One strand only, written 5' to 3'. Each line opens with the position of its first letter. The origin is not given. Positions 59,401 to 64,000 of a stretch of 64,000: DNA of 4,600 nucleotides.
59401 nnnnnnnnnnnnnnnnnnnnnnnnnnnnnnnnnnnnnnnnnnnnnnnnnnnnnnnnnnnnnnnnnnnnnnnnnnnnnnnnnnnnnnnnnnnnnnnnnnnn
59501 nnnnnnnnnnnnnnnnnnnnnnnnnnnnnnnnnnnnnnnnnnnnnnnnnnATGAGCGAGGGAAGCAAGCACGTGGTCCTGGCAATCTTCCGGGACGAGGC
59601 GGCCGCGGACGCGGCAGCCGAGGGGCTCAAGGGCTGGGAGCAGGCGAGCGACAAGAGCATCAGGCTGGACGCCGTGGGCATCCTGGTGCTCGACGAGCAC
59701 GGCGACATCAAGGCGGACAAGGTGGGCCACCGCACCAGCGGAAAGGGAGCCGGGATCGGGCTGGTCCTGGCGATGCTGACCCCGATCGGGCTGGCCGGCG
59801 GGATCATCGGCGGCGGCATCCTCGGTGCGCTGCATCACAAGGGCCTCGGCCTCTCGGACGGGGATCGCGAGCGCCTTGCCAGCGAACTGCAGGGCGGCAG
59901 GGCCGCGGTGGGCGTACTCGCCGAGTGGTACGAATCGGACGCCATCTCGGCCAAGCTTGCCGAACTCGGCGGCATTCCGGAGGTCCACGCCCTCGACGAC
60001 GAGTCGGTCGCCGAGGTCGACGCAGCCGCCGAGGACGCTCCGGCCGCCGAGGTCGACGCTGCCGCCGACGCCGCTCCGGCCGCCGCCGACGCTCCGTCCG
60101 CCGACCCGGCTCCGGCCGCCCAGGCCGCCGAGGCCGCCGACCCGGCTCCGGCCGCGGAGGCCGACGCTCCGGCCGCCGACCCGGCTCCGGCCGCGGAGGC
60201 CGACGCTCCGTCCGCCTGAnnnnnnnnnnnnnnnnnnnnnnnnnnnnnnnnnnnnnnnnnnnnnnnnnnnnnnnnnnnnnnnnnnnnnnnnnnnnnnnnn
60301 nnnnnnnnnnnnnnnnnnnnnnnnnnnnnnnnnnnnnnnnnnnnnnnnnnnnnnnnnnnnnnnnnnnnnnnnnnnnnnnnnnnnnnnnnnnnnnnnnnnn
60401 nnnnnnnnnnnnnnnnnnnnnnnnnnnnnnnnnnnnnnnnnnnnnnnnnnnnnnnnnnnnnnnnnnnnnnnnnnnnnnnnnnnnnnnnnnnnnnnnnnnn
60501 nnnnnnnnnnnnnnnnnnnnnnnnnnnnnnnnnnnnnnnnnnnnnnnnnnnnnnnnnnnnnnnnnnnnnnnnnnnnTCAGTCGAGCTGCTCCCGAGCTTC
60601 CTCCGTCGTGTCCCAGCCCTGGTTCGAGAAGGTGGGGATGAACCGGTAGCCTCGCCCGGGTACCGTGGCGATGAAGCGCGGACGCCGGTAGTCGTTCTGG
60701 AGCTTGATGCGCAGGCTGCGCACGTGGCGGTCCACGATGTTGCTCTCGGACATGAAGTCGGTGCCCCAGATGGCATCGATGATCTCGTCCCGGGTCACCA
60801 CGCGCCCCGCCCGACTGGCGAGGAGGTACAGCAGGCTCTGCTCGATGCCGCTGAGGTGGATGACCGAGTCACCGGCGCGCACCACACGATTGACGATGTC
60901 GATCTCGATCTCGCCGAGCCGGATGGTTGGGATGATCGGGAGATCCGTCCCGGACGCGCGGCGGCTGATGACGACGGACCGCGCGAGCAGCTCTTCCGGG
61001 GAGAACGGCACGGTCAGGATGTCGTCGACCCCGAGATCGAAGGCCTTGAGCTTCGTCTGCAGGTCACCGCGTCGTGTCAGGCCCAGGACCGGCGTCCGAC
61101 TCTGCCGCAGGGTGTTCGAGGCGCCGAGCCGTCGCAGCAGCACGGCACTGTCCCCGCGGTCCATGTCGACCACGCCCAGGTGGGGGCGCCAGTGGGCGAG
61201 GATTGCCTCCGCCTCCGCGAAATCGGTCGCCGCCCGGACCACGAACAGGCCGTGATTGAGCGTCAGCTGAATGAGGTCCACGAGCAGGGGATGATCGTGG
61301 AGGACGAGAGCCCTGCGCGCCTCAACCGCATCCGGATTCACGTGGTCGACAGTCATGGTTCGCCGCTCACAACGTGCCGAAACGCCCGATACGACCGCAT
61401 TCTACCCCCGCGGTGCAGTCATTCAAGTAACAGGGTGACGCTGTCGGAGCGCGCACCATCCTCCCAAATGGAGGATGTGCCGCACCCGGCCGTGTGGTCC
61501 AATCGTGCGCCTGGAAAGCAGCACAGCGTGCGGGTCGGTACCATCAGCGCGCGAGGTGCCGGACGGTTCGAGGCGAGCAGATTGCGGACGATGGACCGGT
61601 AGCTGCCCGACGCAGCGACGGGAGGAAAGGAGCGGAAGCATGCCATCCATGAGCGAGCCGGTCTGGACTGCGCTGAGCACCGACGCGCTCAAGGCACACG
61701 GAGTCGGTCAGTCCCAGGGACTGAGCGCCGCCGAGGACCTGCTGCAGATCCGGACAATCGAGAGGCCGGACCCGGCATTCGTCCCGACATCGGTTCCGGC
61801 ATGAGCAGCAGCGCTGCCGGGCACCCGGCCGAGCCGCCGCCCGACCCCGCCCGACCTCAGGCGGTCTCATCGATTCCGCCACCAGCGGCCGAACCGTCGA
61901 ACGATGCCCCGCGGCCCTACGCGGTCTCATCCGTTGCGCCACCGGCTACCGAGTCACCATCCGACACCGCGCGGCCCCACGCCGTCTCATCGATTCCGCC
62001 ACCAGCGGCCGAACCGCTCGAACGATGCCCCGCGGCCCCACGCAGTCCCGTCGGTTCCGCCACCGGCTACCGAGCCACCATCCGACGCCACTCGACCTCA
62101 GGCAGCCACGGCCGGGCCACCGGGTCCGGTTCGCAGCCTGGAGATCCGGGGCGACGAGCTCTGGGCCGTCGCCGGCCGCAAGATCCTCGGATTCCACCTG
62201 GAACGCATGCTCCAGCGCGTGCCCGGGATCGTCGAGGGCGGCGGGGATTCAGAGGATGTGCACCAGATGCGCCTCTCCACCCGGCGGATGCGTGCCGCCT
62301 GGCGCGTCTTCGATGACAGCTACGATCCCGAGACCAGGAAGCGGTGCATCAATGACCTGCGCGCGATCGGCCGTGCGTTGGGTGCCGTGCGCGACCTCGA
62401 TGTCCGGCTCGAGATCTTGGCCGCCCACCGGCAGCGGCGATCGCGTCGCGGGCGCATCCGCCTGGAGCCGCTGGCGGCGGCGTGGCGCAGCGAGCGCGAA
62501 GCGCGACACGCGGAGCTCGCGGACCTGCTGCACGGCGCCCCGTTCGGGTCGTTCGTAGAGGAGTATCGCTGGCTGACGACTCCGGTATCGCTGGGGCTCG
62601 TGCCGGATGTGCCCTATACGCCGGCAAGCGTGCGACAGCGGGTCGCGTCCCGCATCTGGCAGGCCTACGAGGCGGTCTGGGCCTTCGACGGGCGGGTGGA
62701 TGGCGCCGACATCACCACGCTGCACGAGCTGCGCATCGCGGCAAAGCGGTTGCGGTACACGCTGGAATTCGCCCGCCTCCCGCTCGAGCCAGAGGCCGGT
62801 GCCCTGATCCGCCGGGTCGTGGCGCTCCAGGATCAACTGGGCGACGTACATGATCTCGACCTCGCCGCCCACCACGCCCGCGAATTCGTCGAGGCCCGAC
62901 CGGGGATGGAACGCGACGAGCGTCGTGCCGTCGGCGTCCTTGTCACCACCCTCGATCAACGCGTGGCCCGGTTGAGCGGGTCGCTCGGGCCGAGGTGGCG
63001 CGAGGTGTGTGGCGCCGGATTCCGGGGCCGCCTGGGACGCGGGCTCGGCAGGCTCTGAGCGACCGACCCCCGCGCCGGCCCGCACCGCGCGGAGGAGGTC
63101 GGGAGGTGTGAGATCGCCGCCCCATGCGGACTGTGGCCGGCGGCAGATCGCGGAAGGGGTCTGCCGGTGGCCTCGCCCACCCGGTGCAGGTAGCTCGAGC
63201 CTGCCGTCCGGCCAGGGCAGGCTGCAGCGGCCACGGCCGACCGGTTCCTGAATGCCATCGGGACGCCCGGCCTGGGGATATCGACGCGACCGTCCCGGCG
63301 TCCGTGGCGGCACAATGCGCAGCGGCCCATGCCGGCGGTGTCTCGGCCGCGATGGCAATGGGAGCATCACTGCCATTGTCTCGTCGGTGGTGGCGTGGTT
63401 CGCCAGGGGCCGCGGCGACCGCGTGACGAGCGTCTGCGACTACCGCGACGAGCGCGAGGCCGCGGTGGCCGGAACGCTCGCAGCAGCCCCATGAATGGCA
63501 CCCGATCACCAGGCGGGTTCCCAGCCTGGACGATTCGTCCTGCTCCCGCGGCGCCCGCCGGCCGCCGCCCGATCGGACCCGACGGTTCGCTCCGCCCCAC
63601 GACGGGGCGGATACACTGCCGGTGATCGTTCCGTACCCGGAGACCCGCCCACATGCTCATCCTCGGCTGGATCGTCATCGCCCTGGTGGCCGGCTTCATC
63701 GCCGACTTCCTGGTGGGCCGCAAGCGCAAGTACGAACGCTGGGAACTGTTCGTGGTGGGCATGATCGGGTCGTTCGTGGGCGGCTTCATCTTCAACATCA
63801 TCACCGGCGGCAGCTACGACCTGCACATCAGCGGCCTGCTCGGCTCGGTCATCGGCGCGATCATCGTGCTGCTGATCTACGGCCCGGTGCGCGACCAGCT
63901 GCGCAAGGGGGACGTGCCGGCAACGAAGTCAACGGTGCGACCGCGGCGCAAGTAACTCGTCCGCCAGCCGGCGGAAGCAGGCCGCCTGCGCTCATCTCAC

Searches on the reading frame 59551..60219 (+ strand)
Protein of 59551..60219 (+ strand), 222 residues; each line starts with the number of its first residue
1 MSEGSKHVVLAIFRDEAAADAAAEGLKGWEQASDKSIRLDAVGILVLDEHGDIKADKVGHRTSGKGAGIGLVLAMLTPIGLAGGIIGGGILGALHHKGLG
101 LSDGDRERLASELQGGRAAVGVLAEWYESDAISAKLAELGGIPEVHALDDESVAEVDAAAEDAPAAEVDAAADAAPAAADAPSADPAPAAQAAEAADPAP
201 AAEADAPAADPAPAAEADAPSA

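Call 57: search_protein_families(library=pfam, proteins=[window:59551-60219:+], max_evalue=0.01)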
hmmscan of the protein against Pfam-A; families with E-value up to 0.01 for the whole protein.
window:59551-60219:+ (222 aa): 1 family
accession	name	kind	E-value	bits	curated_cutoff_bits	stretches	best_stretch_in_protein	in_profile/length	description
PF06897.17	DUF1269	-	1e-05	26.2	26.9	1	65-141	3-80/100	Protein of unknown function (DUF1269)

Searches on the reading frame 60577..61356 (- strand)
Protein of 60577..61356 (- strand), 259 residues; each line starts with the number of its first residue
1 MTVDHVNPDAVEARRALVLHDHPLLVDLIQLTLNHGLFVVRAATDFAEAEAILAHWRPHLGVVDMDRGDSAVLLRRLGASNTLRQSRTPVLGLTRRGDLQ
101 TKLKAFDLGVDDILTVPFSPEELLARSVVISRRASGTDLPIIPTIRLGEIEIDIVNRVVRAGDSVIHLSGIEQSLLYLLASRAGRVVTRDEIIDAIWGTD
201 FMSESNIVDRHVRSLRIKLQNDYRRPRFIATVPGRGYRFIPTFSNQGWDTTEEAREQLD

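Call 14: search_protein_families(library=pfam, proteins=[window:60577-61356:-], max_evalue=0.01)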
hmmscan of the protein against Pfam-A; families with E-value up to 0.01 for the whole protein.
window:60577-61356:- (259 aa): 2 families
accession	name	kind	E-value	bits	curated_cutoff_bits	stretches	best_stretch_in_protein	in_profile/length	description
PF00486.34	Trans_reg_C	-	4.5e-23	81.6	26.2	1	165-239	3-77/77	Transcriptional regulatory protein, C terminal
PF00072.30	Response_reg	-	1.8e-10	41.4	30.2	1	17-126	2-109/111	Response regulator receiver domain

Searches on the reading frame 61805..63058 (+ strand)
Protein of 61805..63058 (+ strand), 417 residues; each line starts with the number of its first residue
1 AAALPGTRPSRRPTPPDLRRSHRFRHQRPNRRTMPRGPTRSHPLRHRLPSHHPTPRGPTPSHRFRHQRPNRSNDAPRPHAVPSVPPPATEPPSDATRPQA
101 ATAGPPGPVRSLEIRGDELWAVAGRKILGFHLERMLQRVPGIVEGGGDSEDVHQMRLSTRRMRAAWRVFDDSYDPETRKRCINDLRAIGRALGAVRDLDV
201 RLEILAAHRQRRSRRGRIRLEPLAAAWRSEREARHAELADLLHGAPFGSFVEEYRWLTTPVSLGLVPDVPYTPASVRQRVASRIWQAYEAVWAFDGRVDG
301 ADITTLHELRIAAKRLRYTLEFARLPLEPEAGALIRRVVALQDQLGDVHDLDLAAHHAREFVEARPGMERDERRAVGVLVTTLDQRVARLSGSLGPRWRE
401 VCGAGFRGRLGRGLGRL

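Call 14: search_protein_families(library=pfam, proteins=[window:61805-63058:+], max_evalue=0.01)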
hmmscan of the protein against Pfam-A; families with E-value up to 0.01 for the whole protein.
window:61805-63058:+ (417 aa): 1 family
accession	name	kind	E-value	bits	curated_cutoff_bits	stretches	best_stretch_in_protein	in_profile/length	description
PF05235.19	CHAD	-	7.5e-40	137.8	25.6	1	127-358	2-227/228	CHAD domain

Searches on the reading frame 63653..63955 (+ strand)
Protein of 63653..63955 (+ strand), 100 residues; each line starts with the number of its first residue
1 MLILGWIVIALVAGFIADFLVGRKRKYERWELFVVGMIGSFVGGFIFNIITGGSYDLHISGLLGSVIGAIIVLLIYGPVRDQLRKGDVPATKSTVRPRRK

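Call 57: search_protein_families(library=pfam, proteins=[window:63653-63955:+], max_evalue=0.01)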
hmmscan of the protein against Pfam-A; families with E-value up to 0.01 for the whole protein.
window:63653-63955:+ (100 aa): 2 families
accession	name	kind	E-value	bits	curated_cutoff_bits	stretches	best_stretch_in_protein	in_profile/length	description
PF04226.18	Transgly_assoc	-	6.1e-10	39.6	25.3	1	34-80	2-48/49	Transglycosylase associated protein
PF17647.6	DUF5518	-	0.0013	19.3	27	1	10-75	30-96/116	Family of unknown function (DUF5518)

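Call 81: find_encoding_contigs(protein=window:63653-63952:+, flank=10000, max_places=3)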
Protein window:63653-63952:+ (100 aa): no gene with exactly this product is on record in the collection.
